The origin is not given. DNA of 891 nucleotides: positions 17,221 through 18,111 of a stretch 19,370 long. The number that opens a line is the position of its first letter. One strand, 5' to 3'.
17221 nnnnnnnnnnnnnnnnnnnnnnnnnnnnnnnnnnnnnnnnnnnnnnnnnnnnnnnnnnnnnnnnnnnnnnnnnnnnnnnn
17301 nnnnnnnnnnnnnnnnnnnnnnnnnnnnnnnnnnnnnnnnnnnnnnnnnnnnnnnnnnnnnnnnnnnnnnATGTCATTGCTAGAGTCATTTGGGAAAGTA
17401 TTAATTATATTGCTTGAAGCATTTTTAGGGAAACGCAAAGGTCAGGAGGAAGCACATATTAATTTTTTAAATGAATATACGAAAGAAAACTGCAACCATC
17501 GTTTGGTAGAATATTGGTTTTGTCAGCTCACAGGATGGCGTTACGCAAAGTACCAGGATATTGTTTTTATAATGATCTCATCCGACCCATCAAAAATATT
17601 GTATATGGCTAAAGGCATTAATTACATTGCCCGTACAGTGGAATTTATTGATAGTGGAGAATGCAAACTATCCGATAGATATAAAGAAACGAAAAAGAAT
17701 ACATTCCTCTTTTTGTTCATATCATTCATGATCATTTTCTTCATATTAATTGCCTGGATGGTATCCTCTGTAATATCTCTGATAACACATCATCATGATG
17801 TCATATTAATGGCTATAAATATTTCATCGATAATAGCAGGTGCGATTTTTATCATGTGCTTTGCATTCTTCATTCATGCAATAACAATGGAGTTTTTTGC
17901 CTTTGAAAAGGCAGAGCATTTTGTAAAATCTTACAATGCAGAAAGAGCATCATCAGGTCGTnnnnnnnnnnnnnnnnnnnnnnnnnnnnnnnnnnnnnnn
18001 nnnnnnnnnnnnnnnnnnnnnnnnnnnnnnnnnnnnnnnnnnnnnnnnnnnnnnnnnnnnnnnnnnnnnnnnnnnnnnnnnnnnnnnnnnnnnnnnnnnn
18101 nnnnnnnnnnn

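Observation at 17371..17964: Unrecognised 197-aa membrane protein with foreign codon usage inside the repeat-bounded segment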

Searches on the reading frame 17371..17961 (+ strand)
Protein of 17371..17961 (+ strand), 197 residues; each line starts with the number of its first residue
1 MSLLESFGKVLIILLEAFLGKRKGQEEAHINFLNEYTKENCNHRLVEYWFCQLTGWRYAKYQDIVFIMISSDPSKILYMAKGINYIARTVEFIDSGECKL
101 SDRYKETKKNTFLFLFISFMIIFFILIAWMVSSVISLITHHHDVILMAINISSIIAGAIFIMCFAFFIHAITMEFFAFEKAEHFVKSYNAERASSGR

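Call 5: search_protein_families(library=pfam, proteins=[window:17371-17961:+], max_evalue=1)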
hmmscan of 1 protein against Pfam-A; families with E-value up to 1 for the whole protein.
window:17371-17961:+ (197 aa): 0 families

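Call 6: search_protein_families(library=ncbifam, proteins=[window:17371-17961:+], max_evalue=1)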
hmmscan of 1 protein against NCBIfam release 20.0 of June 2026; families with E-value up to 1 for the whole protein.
window:17371-17961:+ (197 aa): 3 families
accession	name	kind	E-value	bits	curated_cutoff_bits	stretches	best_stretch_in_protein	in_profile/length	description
NF045993.1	MAG0130_MAG3770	subfamily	0.014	15.3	85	1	107-173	13-78/140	MAG0130/MAG3770 family membrane protein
TIGR00380.1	cobal_cbiB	equivalog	0.069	12.4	165.9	1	83-161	27-103/305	adenosylcobinamide-phosphate synthase CbiB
NF041560.1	T6SS_Burk_ExIF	subfamily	0.18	11.5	90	1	112-175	128-188/234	putative type VI secretion system effector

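Call 13: find_homologous_proteins(query=window:17371-17961:+, max_evalue=0.001)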
Query window:17371-17961:+ (197 aa): 8 proteins with E <= 0.001 among 159 candidates.
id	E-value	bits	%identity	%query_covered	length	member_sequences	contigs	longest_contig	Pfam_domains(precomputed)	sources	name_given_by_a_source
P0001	2.5e-115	401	93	99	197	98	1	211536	-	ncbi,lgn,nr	ncbi:hypothetical protein MA092_002808 [Salmonella enterica]|nr:hypothetical protein [Salmonella ent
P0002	6.2e-110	384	89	99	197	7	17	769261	-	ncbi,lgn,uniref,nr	ncbi:hypothetical protein QLL71_000943 [Salmonella enterica]|uniref:Uncharacterized protein n=1 Tax=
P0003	7.6e-109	380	88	99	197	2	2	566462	-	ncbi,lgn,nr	ncbi:hypothetical protein JGC56_17675 [Salmonella enterica subsp. enterica serovar Saintpaul]|nr:hyp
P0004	2.0e-105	369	87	98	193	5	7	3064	-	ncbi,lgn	ncbi:TPA: hypothetical protein ACUNBO_004293 [Morganella morganii]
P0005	2.7e-84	300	86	81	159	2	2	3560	-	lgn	-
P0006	9.7e-83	295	71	99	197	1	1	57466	-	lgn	-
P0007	5.4e-68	247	59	100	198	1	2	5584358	-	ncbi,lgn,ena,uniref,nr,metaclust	ncbi:hypothetical protein PU088_000578 [Citrobacter farmeri]|uniref:Uncharacterized protein n=1 Tax=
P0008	9.2e-65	236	94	61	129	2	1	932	-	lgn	-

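Call 14: search_protein_families(library=padloc, proteins=[window:17371-17961:+], max_evalue=1)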
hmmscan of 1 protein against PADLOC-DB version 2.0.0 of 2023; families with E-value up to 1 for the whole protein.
window:17371-17961:+ (197 aa): 1 family
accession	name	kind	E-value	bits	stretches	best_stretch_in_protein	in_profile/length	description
PDLC01053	Csx1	-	0.06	11.5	1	107-175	4-69/212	TM+CARF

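Call 15: search_protein_families(library=phrogs, proteins=[window:17371-17961:+], max_evalue=1)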
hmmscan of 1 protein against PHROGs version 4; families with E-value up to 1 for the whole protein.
window:17371-17961:+ (197 aa): 2 families
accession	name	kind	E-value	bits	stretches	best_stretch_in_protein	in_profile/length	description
phrog_944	-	moron, auxiliary metabolic gene and host takeover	0.063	14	1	112-188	120-189/235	membrane protein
phrog_2203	-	moron, auxiliary metabolic gene and host takeover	0.069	14.2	1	105-171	76-138/166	membrane protein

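Call 17: find_encoding_contigs(protein=window:17371-17961:+, flank=8000, max_places=6)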
Protein window:17371-17961:+ (197 aa): 24 contigs read that carry it; 6 places shown.
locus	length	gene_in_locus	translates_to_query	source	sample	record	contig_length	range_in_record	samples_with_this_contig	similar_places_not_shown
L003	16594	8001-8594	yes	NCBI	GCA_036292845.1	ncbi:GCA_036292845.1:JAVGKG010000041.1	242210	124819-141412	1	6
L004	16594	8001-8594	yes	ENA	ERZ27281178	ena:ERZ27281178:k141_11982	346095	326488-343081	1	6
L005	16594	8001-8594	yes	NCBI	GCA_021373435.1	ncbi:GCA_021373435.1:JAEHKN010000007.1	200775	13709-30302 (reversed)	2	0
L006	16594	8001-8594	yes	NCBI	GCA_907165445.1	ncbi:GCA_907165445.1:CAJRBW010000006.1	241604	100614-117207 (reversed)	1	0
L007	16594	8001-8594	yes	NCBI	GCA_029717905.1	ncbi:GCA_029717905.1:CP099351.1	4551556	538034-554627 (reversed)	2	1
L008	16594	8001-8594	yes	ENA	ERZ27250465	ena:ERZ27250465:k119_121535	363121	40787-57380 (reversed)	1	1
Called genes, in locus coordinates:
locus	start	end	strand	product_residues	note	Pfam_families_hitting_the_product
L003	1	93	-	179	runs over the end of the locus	PF00419:Fimbrial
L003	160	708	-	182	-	PF00419:Fimbrial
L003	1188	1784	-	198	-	PF00589:Phage_integrase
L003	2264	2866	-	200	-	PF00589:Phage_integrase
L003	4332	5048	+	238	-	PF06178:KdgM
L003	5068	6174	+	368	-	PF24681:Kelch_KLHDC2_KLHL20_DRC7, PF24996:NANM, PF13415:Beta-prop_FBX42, PF13964:Beta-prop_Calicin (faint), PF24981:Beta-prop_ATRN-LZTR1, PF25210:Kelch_FKB95 (faint), PF01344:Kelch_1, PF07646:Kelch_2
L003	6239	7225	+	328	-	PF03629:SASA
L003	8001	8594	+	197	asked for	-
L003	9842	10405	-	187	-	PF09225:Endonuc-PvuII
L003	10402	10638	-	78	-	PF13560:HTH_31, PF12844:HTH_19 (weak), PF01381:HTH_3, PF13443:HTH_26 (weak)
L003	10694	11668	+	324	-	PF01555:N6_N4_Mtase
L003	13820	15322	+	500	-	PF01935:DUF87 (weak), PF05872:HerA_C, PF10412:TrwB_AAD_bind (faint), PF12846:AAA_10 (faint), PF13401:AAA_22 (faint)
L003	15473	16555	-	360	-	PF03739:LptF_LptG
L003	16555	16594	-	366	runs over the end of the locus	PF03739:LptF_LptG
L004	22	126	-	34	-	-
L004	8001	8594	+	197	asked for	-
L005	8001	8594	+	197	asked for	-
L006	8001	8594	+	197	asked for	-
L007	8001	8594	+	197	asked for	-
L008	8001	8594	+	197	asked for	-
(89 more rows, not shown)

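Call 18: find_encoding_contigs(protein=P0001, flank=8000, max_places=6)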
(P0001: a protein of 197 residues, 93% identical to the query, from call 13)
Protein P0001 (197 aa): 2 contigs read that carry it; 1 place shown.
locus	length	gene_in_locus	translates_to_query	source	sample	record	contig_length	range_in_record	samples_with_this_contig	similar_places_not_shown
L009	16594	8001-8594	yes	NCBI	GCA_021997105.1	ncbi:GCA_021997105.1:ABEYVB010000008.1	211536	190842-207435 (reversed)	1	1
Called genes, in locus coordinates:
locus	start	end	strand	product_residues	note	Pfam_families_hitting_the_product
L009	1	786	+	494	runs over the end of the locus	-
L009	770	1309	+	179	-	PF11198:DUF2857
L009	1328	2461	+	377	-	-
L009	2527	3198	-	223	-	-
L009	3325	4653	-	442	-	PF13657:Couple_hipA, PF07804:HipA_C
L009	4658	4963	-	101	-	PF13560:HTH_31 (weak), PF01381:HTH_3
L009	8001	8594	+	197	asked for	-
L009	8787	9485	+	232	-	PF08900:AcaB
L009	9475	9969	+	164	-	PF11358:DUF3158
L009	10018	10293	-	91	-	-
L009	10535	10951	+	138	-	PF12101:DUF3577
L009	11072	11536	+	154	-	-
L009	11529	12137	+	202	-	-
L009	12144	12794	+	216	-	-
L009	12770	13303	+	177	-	PF01464:SLT (faint)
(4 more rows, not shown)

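Call 23: find_related_loci(query=A1, collection=genome_contigs, flank=6000)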
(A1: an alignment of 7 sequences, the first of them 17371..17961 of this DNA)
Query A1 (197 aa) in genome_contigs; peptide patterns used: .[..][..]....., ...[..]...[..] (x = any residue, [..] = any of these).
46 stretches matched a pattern; 1 encode a relative of the query (tblastn E <= 1e-3); 1 distinct loci.
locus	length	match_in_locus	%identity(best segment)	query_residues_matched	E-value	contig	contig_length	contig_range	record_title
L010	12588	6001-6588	87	1-196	3e-106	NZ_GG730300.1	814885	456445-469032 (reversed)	Citrobacter youngae ATCC 29220 Scfld1, whole genome shotgun sequence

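Call 31: find_encoding_contigs(protein=P0004, flank=5000, max_places=6)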
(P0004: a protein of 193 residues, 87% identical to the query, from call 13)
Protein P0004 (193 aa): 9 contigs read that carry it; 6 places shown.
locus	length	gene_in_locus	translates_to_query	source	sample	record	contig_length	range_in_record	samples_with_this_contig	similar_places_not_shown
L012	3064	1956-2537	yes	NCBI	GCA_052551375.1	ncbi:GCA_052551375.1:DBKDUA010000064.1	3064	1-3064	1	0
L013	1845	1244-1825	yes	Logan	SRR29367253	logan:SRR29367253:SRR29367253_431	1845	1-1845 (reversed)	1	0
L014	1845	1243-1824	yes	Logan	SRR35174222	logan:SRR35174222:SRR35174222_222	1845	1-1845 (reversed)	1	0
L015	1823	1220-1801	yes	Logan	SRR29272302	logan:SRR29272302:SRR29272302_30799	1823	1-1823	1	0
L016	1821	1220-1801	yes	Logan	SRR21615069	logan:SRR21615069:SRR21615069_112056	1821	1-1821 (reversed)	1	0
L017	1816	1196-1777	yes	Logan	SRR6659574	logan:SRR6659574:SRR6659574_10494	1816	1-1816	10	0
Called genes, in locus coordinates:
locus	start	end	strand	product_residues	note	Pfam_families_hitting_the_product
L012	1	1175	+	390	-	PF25023:TEN_YD-shell (faint), PF05593:RHS_repeat (faint), PF03527:RHS, PF14412:AHH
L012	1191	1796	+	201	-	-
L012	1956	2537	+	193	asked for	-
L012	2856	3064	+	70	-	?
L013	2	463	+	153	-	?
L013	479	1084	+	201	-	-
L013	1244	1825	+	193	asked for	-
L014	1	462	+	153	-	?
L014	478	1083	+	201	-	-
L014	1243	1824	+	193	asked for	-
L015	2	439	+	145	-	?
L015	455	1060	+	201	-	-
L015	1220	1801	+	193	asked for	-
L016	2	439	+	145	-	?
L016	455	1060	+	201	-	-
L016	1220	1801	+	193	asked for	-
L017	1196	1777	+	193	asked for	-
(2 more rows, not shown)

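Call 32: find_encoding_contigs(protein=P0005, flank=5000, max_places=4)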
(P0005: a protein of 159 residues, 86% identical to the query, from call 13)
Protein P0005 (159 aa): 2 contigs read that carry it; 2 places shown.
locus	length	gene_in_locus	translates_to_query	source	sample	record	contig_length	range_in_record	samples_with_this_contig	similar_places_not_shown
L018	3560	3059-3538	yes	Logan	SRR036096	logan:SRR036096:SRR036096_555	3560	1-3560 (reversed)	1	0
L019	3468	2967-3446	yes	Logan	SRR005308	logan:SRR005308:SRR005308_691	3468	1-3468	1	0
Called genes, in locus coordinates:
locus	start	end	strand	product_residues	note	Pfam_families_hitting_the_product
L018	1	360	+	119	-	?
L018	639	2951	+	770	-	PF16168:AIDA (faint), PF03212:Pertactin, PF03797:Autotransporter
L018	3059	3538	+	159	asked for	-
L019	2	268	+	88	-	?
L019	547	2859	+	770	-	PF16168:AIDA (faint), PF03212:Pertactin, PF03797:Autotransporter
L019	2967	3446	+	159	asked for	-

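Call 34: search_protein_representatives(alignment_id=A1)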
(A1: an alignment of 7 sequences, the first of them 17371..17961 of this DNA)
Query: 7 sequences, 197 profile positions. Proteins with E-value up to 0.001 (for the whole library): 6; up to 1e-10: 5; up to 1e-30: 2. The best 6 are listed.
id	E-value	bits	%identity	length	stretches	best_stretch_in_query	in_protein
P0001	1.4e-119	413.4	-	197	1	1-197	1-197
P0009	2.1e-35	138.7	-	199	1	6-192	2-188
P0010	1.2e-20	90.6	-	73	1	1-51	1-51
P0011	1.2e-18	84.0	-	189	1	16-192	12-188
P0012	4.8e-15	72.3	-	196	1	10-194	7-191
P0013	3.5e-04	36.9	-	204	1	23-189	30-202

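Call 38: predict_structure(alignment_id=A1)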
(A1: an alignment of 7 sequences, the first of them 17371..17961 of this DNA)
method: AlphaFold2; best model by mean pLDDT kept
length: 197 residues; sequences in the alignment: 7
mean_pLDDT: 66.0   pTM: 0.43
mean pLDDT of the five models: 66.0, 66.0, 65.8, 64.9, 60.6
residues with pLDDT >= 90: 3; 70-90: 77; 50-70: 80; < 50: 37
segments of 3 or more residues with pLDDT < 50: 1-29, 80-84
pLDDT, mean of each block of 10 residues (from residue 1): 41 43 47 56 60 56 61 52 52 69 68 80 88 87 85 87 77 68 75 67
secondary structure, 60 per line:
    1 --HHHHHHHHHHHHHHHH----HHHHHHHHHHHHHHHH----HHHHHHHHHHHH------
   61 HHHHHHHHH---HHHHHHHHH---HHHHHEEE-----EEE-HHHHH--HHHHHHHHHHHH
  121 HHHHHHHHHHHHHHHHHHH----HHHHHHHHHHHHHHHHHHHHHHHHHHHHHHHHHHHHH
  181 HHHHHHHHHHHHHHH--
elements in order: H3-18 H23-38 H43-54 H61-69 H73-81 H85-89 E90-92 E98-100 H102-106 H109-139 H144-195

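Call 40: find_homologous_proteins(query=A2, max_evalue=0.01)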
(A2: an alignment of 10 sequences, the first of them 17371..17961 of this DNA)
Query A2 (10 sequences) (197 aa, profile of the alignment): 43 proteins with E <= 0.01 among 3333 candidates.
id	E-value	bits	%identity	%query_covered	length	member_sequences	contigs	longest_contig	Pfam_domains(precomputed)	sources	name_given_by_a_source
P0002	4.6e-94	332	89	99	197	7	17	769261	-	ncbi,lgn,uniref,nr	ncbi:hypothetical protein QLL71_000943 [Salmonella enterica]|uniref:Uncharacterized protein n=1 Tax=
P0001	7.3e-94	331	93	99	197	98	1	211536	-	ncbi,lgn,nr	ncbi:hypothetical protein MA092_002808 [Salmonella enterica]|nr:hypothetical protein [Salmonella ent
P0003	1.6e-92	327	88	99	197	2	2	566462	-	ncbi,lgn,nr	ncbi:hypothetical protein JGC56_17675 [Salmonella enterica subsp. enterica serovar Saintpaul]|nr:hyp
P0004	2.7e-89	316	87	98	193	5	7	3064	-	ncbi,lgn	ncbi:TPA: hypothetical protein ACUNBO_004293 [Morganella morganii]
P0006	1.1e-86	308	71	99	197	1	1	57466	-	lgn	-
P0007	7.5e-82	292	59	100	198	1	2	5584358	-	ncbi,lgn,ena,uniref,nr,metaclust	ncbi:hypothetical protein PU088_000578 [Citrobacter farmeri]|uniref:Uncharacterized protein n=1 Tax=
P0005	1.1e-74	269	86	81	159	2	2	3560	-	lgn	-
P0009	1.3e-73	265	36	97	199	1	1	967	-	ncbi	-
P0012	9.2e-73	262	28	95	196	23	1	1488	-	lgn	-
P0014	3.9e-71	257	29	95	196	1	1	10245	-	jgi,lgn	jgi:hypothetical protein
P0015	9.9e-70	252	28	95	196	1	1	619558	-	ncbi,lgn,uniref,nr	ncbi:hypothetical protein [Atlantibacter sp. RC6]|uniref:hypothetical protein n=1 Tax=Atlantibacter 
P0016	1.5e-69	252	28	96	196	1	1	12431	-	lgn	-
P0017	2.2e-69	251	27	96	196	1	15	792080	-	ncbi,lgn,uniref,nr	ncbi:hypothetical protein EWJ91_10615 [Salmonella enterica subsp. enterica serovar Ouagadougou]|unir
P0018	2.9e-68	248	28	95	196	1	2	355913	-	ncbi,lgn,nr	ncbi:hypothetical protein DRM22_22590 [Salmonella enterica subsp. enterica serovar Glostrup]|nr:hypo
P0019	9.1e-68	246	29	97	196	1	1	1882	-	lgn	-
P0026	5.4e-66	240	27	95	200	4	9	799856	-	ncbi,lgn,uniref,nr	ncbi:hypothetical protein [Salmonella enterica]|uniref:hypothetical protein n=1 Tax=Salmonella enter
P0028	7.7e-66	240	29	64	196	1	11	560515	-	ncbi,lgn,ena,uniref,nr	ncbi:hypothetical protein OGV36_20870 [Citrobacter sp. Cb008]|uniref:hypothetical protein n=1 Tax=un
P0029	1.3e-65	239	28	96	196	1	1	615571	-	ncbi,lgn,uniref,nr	ncbi:hypothetical protein [Superficieibacter sp. 1612_C1]|uniref:hypothetical protein n=1 Tax=Superf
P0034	2.2e-64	235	28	95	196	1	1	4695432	-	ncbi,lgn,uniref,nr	ncbi:hypothetical protein NB069_01610 [Leclercia adecarboxylata]|uniref:hypothetical protein n=1 Tax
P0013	7.4e-62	227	27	60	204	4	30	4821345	-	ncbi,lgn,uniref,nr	ncbi:hypothetical protein ACX1H4_10505 [Yersinia enterocolitica]|uniref:hypothetical protein n=1 Tax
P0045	5.4e-33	132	22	86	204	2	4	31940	-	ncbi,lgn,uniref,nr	ncbi:Uncharacterised protein [Yersinia wautersii]|uniref:Uncharacterized protein n=2 Tax=Yersinia Ta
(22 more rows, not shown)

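Call 42: find_encoding_contigs(protein=P0017, flank=7000, max_places=3)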
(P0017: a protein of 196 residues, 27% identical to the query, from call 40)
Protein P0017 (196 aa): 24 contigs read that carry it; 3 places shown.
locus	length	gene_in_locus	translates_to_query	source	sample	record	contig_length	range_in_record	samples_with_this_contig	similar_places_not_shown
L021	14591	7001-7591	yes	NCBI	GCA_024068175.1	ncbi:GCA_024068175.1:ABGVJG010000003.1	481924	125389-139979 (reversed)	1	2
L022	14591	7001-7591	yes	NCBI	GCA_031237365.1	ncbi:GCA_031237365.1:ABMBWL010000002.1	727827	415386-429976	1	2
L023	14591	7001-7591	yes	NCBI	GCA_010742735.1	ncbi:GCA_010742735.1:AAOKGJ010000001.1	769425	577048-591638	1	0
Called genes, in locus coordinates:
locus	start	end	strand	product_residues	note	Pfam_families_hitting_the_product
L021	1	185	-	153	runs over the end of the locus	-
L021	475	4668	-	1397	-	PF05729:NACHT (faint)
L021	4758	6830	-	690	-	PF04326:SLFN_AlbA_2, PF13749:HATPase_c_4 (faint)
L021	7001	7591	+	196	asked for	-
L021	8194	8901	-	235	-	-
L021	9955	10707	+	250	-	PF01569:PAP2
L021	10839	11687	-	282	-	PF06977:SdiA-regulated, PF13449:Phytase-like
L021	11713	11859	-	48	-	-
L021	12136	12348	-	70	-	PF04703:FaeA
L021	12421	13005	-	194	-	-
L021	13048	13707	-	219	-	PF13462:Thioredoxin_4, PF01323:DSBA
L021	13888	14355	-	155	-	-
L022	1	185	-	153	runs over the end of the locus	-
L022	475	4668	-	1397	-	PF05729:NACHT (faint)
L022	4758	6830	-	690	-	PF04326:SLFN_AlbA_2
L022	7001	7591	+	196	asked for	-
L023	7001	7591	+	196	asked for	-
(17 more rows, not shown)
